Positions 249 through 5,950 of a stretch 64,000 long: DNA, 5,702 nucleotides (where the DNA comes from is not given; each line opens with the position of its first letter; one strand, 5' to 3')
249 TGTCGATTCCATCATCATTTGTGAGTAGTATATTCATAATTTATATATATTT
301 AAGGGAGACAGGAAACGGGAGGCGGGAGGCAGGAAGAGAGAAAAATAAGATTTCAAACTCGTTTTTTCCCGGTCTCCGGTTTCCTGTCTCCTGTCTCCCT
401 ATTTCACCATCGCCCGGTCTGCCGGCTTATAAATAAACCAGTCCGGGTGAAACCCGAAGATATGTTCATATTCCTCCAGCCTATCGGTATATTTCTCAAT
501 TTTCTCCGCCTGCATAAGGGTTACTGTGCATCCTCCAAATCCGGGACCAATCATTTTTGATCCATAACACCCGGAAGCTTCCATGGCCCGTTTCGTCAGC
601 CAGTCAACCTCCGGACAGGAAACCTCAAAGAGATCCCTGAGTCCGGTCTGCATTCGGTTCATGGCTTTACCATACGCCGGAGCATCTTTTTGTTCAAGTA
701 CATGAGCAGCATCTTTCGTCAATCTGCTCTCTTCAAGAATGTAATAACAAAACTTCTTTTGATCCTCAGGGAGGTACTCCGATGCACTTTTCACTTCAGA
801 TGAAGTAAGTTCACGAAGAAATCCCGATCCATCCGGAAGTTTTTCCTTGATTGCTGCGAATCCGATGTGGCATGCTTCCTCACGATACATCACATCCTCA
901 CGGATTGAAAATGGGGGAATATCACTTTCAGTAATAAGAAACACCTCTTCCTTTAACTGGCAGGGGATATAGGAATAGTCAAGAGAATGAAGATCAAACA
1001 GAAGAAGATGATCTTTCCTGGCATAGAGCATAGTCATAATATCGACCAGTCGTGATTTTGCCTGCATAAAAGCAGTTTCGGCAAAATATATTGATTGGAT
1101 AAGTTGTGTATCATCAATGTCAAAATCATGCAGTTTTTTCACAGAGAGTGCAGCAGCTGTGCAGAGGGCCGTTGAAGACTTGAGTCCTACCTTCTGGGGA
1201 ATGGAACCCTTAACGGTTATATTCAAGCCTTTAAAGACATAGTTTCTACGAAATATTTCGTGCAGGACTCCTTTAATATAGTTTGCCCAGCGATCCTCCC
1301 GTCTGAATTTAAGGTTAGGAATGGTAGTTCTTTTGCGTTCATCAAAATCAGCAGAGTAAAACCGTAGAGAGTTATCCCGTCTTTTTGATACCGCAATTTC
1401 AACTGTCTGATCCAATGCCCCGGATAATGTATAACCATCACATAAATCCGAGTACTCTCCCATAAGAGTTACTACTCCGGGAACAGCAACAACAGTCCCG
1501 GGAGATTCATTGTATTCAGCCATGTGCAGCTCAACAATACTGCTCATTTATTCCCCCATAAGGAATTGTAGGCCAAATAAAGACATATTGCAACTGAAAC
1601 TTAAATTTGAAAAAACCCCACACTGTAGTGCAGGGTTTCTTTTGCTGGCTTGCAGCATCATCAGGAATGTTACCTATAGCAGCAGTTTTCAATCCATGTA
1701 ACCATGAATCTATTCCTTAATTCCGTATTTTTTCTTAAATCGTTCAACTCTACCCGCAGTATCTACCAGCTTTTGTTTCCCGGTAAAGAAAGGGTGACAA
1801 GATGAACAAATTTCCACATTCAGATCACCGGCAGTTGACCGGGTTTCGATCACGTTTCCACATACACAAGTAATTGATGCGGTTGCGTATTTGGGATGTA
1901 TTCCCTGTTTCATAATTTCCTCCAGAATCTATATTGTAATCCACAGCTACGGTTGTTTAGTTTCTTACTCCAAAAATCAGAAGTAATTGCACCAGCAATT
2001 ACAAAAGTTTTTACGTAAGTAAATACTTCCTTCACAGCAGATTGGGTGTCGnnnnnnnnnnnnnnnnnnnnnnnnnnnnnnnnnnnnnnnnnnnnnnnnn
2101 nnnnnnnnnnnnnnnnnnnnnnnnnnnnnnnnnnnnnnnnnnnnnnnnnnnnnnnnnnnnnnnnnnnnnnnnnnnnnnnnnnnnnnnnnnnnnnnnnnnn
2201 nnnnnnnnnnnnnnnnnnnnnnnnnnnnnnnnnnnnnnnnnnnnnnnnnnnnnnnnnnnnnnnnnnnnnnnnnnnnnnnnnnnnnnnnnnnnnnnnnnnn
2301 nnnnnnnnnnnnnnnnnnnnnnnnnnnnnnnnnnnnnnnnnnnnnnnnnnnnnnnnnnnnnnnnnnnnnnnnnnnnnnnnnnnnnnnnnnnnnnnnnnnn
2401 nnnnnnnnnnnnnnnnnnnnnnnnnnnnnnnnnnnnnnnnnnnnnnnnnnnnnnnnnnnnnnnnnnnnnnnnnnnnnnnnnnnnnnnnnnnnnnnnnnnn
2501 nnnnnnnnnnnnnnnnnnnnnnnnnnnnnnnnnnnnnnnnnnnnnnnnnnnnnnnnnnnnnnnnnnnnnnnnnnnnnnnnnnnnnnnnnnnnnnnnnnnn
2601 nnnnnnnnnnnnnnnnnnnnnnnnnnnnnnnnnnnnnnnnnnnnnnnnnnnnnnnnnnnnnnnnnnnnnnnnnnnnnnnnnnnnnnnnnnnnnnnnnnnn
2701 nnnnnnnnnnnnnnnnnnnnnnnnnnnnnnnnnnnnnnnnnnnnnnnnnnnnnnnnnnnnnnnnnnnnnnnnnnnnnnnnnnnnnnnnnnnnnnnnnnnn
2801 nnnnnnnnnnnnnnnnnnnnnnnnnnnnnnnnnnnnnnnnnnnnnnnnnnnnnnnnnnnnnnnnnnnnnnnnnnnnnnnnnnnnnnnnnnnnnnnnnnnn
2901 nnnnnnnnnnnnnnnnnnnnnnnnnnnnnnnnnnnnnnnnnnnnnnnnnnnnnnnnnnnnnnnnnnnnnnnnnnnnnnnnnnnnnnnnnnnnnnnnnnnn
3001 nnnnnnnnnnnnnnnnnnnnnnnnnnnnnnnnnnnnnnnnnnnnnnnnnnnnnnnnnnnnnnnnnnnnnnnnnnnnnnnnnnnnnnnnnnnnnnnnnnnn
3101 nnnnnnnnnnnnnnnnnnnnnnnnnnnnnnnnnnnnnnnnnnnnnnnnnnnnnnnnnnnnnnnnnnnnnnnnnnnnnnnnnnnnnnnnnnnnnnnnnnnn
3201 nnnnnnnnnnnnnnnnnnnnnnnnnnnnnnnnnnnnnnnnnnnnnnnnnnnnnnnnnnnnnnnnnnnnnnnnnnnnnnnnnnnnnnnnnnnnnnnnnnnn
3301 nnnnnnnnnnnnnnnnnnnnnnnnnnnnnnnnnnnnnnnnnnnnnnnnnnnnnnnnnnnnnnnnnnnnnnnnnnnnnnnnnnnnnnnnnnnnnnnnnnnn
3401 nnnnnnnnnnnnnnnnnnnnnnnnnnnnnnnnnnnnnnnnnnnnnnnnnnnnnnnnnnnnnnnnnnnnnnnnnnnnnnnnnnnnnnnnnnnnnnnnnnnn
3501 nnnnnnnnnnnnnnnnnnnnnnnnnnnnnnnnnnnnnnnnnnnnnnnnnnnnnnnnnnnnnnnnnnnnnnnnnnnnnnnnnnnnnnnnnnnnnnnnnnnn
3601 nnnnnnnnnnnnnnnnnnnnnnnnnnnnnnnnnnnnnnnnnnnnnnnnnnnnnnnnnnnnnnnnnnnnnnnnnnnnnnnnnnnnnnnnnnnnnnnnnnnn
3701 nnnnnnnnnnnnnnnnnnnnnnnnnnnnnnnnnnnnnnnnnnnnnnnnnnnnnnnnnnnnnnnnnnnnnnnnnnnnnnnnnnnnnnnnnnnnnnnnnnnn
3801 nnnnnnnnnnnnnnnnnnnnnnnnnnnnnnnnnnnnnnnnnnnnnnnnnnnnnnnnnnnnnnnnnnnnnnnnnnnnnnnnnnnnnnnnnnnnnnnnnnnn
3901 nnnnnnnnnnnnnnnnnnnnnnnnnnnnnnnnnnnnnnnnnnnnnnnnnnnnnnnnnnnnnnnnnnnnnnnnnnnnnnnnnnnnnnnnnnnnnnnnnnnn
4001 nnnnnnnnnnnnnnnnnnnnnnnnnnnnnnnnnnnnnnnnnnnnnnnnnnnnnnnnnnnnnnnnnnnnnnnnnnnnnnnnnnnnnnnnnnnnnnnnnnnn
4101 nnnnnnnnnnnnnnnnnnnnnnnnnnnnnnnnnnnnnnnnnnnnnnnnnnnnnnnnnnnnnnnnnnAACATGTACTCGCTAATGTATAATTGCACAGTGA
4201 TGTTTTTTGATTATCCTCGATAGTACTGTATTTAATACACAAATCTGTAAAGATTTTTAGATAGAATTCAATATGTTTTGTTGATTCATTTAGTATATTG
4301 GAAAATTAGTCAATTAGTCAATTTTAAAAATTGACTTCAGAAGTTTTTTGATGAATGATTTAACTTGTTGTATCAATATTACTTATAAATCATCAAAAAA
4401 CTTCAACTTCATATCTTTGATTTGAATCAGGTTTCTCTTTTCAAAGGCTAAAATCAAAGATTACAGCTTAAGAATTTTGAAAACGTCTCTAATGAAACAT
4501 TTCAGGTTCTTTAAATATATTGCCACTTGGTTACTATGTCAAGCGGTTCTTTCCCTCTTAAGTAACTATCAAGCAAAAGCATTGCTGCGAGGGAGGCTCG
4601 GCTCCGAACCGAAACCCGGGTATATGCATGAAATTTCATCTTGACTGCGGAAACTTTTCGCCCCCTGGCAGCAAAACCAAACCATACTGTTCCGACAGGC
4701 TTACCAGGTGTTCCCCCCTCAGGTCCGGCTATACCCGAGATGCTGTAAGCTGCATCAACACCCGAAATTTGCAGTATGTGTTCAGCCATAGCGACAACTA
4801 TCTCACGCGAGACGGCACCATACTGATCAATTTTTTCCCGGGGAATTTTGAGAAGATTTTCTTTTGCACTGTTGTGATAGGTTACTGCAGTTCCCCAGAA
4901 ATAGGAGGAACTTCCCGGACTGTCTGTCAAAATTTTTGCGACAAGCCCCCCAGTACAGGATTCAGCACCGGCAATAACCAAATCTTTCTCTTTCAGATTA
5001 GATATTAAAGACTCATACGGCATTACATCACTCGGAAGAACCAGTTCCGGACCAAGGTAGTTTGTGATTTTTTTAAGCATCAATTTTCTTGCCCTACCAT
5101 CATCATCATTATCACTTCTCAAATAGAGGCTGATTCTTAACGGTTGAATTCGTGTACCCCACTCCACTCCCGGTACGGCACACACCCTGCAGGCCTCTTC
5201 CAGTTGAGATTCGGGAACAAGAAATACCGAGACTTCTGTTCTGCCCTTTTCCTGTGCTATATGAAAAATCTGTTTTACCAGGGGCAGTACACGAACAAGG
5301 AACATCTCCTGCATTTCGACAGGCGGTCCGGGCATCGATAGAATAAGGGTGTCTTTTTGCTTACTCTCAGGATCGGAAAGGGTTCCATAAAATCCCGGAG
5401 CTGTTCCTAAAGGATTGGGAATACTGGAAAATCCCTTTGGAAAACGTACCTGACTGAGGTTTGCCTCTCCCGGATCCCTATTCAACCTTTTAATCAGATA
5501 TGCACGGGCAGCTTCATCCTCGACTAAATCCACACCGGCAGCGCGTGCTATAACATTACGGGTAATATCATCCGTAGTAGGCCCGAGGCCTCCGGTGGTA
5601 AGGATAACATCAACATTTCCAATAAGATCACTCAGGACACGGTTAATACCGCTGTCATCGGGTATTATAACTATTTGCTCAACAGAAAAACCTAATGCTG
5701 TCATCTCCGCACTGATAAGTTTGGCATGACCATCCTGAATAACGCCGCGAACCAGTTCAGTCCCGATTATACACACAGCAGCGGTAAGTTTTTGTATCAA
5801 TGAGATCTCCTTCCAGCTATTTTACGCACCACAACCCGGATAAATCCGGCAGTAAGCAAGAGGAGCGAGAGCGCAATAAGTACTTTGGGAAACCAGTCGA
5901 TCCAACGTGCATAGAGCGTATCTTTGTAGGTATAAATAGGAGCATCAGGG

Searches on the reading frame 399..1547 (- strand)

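Call 54: search_protein_families(library=pfam, proteins=[window:399-1547:-], max_evalue=0.00001)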
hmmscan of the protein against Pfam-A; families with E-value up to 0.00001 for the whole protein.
window:399-1547:- (382 aa): 3 families
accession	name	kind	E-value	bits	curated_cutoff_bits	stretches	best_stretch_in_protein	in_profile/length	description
PF00288.32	GHMP_kinases_N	-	5.3e-12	46.2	22.3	1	89-175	1-85/87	GHMP kinases N terminal domain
PF10509.15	GalKase_gal_bdg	-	2.3e-09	37.1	23.1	1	7-55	2-49/49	Galactokinase galactose-binding signature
PF08544.19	GHMP_kinases_C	-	1.8e-07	31.9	21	1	283-350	4-72/85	GHMP kinases C terminal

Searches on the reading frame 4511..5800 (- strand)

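Call 54: search_protein_families(library=pfam, proteins=[window:4511-5800:-], max_evalue=0.00001)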
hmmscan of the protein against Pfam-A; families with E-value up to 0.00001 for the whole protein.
window:4511-5800:- (429 aa): 2 families
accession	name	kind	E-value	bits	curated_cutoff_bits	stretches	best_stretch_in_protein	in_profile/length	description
PF02464.23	CinA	-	8.5e-48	162.3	23.5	1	264-413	7-154/155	Competence-damaged protein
PF00994.29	MoCF_biosynth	-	3.3e-27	95.4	26.6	1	8-176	1-143/144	Probable molybdopterin binding domain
